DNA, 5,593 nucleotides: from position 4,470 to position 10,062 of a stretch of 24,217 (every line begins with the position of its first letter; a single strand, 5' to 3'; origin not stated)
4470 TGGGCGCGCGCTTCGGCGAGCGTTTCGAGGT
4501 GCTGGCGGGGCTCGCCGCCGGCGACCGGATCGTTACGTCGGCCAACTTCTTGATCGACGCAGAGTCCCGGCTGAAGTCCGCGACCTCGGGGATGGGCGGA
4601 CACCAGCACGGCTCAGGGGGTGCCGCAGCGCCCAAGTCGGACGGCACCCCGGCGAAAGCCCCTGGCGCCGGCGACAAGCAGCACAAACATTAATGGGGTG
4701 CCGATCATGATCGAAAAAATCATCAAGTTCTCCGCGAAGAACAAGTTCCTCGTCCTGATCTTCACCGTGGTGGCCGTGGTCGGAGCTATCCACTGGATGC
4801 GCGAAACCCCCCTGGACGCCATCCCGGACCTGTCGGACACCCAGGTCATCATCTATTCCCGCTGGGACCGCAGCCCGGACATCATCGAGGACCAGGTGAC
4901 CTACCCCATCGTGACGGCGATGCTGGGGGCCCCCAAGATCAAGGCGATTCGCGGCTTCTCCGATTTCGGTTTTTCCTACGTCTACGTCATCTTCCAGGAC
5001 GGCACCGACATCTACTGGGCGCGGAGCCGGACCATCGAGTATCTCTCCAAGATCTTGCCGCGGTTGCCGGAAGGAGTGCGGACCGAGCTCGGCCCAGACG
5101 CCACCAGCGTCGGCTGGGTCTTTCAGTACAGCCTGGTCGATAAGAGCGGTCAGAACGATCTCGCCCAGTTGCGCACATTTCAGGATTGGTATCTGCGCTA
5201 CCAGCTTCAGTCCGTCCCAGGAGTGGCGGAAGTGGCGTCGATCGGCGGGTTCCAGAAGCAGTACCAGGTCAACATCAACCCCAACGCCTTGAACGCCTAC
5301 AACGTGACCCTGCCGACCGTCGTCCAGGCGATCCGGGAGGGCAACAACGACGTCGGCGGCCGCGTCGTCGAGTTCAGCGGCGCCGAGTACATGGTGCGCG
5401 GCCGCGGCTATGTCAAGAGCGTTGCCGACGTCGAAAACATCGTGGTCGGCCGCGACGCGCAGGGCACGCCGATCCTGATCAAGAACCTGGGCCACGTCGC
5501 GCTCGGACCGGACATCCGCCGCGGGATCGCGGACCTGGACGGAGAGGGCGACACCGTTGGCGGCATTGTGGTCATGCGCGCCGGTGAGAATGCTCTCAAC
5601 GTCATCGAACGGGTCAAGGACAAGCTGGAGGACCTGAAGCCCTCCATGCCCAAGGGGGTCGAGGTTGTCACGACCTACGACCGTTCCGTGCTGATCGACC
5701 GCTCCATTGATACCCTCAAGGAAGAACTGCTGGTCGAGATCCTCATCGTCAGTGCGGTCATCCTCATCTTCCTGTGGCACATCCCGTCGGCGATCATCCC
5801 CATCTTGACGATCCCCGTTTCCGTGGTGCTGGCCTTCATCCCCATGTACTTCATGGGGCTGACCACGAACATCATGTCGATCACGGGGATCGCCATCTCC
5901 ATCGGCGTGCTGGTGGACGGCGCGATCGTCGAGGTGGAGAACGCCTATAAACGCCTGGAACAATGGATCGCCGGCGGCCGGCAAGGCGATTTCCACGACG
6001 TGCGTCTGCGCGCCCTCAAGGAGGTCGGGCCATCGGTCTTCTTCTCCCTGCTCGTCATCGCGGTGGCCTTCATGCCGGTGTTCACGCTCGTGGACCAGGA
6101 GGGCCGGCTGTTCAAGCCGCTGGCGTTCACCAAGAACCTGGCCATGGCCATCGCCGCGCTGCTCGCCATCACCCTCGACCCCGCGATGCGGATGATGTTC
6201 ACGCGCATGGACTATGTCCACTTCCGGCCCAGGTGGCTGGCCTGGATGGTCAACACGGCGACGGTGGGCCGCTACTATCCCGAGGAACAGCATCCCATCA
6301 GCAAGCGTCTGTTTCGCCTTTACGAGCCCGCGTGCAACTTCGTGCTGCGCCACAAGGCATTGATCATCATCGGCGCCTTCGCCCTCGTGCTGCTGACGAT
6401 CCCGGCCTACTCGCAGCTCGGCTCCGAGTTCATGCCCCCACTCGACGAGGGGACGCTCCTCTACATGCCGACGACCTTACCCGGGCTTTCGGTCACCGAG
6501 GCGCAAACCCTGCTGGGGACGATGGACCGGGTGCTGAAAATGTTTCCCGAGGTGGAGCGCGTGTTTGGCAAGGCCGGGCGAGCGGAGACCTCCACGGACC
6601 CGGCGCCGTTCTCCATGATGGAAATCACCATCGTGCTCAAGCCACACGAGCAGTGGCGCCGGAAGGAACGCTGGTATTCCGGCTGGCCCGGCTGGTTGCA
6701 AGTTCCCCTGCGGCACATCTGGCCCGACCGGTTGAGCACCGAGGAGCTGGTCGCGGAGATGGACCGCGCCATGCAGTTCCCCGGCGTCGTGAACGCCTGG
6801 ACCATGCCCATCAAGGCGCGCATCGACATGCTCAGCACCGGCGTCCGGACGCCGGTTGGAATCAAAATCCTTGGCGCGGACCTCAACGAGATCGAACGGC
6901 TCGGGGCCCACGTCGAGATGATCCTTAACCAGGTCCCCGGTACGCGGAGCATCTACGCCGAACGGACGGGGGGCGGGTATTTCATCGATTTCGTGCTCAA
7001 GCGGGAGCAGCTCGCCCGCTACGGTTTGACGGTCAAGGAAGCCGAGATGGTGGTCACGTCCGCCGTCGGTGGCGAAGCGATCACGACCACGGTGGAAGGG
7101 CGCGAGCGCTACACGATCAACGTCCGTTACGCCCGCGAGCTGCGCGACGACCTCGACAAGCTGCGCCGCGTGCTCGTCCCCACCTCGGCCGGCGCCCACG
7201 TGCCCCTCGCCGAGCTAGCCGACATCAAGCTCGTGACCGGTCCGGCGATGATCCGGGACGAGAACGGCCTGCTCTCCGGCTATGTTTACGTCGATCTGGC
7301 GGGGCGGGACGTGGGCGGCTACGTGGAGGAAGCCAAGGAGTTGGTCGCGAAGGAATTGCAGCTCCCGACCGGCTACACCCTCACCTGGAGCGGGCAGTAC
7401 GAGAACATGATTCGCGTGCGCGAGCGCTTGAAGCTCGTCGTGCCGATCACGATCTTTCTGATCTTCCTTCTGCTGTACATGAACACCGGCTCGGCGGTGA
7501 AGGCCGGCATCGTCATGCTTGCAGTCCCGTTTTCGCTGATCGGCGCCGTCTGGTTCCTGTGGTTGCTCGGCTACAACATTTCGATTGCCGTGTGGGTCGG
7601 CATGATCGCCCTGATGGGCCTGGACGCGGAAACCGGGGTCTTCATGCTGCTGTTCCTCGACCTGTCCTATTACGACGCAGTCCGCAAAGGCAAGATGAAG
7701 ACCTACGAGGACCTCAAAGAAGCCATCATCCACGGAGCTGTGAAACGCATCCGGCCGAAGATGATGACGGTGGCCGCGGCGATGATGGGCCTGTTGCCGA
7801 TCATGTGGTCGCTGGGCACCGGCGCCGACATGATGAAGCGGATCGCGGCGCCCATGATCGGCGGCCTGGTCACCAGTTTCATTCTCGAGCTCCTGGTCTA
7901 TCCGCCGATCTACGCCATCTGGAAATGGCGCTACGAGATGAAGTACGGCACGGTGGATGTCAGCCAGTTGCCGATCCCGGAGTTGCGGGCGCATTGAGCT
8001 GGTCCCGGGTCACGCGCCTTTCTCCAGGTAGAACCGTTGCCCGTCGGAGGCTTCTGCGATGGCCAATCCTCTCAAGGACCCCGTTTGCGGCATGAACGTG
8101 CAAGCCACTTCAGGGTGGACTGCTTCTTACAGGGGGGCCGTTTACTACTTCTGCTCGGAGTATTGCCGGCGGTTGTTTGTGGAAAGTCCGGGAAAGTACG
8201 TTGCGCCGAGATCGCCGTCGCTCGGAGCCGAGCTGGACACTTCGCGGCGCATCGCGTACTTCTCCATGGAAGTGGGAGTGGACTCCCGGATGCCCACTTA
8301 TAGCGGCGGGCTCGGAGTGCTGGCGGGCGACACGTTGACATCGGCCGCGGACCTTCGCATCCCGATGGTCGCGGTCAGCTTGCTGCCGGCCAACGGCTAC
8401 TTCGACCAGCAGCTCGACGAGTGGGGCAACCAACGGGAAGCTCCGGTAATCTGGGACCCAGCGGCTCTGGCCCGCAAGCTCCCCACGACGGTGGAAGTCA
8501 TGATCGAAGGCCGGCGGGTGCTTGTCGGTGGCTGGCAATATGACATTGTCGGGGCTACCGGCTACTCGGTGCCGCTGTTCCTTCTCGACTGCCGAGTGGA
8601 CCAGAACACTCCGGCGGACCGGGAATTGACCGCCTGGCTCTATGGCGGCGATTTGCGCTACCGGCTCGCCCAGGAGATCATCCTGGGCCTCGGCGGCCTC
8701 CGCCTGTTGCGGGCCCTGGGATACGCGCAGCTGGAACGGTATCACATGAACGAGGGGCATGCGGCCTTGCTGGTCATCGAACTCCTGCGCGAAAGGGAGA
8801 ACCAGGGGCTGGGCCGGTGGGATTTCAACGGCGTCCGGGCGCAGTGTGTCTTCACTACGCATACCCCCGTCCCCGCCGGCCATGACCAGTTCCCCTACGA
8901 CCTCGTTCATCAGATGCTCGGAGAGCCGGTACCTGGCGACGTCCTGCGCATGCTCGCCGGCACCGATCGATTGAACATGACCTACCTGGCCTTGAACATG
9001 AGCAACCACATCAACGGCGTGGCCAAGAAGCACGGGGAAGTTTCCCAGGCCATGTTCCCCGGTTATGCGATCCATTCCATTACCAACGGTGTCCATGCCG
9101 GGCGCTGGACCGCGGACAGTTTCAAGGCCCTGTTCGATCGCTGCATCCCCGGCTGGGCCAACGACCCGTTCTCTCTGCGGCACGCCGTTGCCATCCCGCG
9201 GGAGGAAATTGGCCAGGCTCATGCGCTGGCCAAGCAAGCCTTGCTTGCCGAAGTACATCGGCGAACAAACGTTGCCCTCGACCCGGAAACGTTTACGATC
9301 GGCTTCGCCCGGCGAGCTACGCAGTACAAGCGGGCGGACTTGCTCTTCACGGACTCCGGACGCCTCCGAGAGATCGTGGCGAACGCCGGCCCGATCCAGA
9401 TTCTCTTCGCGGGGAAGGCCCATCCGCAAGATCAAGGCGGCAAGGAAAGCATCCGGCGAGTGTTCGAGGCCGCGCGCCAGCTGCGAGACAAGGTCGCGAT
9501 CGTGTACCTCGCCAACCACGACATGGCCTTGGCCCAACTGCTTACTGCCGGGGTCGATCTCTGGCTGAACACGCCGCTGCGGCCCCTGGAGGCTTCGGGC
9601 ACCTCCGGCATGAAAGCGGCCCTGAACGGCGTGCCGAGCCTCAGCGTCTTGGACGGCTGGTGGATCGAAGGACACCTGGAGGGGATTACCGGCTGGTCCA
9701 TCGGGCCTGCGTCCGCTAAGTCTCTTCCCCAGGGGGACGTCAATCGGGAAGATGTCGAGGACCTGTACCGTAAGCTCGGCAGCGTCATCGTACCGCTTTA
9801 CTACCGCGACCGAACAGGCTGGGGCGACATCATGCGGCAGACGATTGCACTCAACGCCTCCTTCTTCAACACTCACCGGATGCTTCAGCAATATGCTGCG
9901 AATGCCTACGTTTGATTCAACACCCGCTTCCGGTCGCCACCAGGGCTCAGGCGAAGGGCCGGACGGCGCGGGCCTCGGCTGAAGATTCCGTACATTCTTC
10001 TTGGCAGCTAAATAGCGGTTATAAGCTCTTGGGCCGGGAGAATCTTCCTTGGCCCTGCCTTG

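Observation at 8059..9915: Glycogen phosphorylase carrying an N-terminal YHS/TRASH metal-binding domain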

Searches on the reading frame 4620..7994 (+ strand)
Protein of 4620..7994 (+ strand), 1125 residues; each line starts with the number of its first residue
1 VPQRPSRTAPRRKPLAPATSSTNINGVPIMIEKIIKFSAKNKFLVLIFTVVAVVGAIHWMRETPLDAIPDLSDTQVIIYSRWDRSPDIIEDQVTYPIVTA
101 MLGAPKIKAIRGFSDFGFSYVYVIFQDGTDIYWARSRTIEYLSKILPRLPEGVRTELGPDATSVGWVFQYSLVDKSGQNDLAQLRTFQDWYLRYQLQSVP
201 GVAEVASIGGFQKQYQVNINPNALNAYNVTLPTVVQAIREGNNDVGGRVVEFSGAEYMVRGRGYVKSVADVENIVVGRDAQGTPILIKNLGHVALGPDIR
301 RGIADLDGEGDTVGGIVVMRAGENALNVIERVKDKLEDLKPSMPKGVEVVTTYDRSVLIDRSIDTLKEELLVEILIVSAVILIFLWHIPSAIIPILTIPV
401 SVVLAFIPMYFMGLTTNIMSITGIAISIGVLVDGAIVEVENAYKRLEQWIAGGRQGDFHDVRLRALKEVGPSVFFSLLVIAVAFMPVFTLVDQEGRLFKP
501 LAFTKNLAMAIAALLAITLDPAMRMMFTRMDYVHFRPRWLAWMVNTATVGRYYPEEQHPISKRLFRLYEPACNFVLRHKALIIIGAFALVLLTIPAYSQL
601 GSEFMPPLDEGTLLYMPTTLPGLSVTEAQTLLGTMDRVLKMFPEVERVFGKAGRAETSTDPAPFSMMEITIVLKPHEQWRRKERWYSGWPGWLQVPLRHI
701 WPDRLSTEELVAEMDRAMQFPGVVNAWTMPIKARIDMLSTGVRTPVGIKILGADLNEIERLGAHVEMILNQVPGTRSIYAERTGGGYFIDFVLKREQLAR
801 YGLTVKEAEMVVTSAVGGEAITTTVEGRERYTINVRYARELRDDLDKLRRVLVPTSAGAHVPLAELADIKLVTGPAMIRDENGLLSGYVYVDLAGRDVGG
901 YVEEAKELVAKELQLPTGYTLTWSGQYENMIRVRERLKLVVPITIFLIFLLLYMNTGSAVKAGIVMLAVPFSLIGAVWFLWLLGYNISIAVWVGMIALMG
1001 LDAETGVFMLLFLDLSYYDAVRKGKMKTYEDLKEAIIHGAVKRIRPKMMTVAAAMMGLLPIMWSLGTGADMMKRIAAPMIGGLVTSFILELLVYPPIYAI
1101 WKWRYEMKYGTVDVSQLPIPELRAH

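Call 11: search_protein_families(library=pfam, proteins=[window:4620-7994:+], max_evalue=0.001)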
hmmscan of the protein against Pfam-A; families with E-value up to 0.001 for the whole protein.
window:4620-7994:+ (1125 aa): 1 family
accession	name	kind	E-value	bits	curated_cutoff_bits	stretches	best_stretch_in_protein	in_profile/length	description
PF00873.25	ACR_tran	-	1.9e-218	728.2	28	2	34-683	1-630/1021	AcrB/AcrD/AcrF family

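Call 69: search_protein_families(library=ncbifam, proteins=[window:4707-7994:+], max_evalue=0.00001)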
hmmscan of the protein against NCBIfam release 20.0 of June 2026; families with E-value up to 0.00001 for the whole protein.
window:4707-7994:+ (1096 aa): 13 families
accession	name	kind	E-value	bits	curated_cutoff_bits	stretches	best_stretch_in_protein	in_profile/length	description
TIGR00914.1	2A0601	subfamily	0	1078.9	701.45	2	1-653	1-640/1051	CusA/CzcA family heavy metal efflux RND transporter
NF033617.1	RND_permease_2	subfamily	3e-126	422.8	1250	1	17-1071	13-1006/1009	multidrug efflux RND transporter permease subunit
NF000282.2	RND_permease_1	subfamily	2.7e-108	363.3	1250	2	13-649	9-633/1029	multidrug efflux RND transporter permease subunit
TIGR00915.1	2A0602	subfamily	6.1e-90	302.5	940.35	2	16-629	13-619/1050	efflux RND transporter permease subunit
NF007905.0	PRK10614.1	equivalog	2.4e-72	244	1774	2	147-630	146-606/1025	multidrug efflux RND transporter permease subunit MdtC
NF007798.0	PRK10503.1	equivalog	1.5e-65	221.5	1584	2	21-584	29-570/1040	MdtB/MuxB family multidrug efflux RND transporter permease subunit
NF007131.0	PRK09577.1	equivalog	2.3e-64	217.7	1768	2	17-621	13-606/1045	multidrug efflux RND transporter permease subunit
NF007133.0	PRK09579.1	equivalog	1.3e-59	201.7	1763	2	147-620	145-594/1017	multidrug efflux RND transporter permease subunit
NF007842.1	PRK10555.1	equivalog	3.5e-55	187.4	1854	2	17-583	14-570/1036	multidrug efflux RND transporter permease AcrD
NF000037.1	RND_perm_OqxB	exception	4.2e-51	173.8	2200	2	24-497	23-497/1050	multidrug efflux RND transporter permease subunit OqxB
NF011706.2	PRK15127.1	equivalog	2.4e-48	164.8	2150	2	18-606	15-594/1049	multidrug efflux RND transporter permease subunit AcrB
TIGR00833.1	actII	subfamily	3.1e-09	35.7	874.7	1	290-561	127-372/910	MMPL family RND transporter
TIGR00921.1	2A067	subfamily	5.7e-07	28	351.9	0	298-501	154-349/733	hydrophobe/amphiphile efflux-3 (HAE3) family transporter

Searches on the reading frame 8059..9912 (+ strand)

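Call 4: search_protein_families(library=pfam, proteins=[window:8059-9912:+], max_evalue=0.1)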
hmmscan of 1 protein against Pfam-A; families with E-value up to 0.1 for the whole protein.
window:8059-9912:+ (618 aa): 3 families
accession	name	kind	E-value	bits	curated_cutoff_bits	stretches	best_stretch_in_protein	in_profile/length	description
PF00343.26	Phosphorylase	-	9.5e-28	97.3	27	2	302-537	321-583/713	Carbohydrate phosphorylase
PF04945.19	YHS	-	5.3e-11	42.8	30.3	1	6-49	2-45/47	YHS domain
PF24273.1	TRASH_HVO_1752_C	-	0.016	15.8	27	1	9-42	6-38/47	HVO_1752, C-terminal TRASH domain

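Call 5: search_protein_families(library=ncbifam, proteins=[window:8059-9912:+], max_evalue=0.1)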
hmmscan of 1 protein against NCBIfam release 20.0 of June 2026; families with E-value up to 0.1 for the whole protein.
window:8059-9912:+ (618 aa): 6 families
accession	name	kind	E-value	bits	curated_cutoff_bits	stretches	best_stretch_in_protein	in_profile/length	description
TIGR02094.1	more_P_ylases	subfamily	4.5e-158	527.7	191.7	1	65-617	1-598/600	alpha-glucan family phosphorylase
NF041129.1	maldex_phorlase_Thcocales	equivalog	5.9e-132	441.5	1500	1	63-617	97-684/816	maltodextrin phosphorylase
TIGR02093.1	P_ylase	subfamily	3.4e-25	88.3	552.9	2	303-537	413-674/804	glycogen/starch/alpha-glucan family phosphorylase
NF011562.0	PRK14986.1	equivalog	3.6e-18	65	1546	1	303-537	419-680/815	glycogen phosphorylase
NF011561.0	PRK14985.1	equivalog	5.8e-15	54.6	1273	1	303-537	406-667/800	maltodextrin phosphorylase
NF041384.1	YHS_seleno_dom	subfamily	0.038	14.2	70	1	14-48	19-53/113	YHS domain-containing (seleno)protein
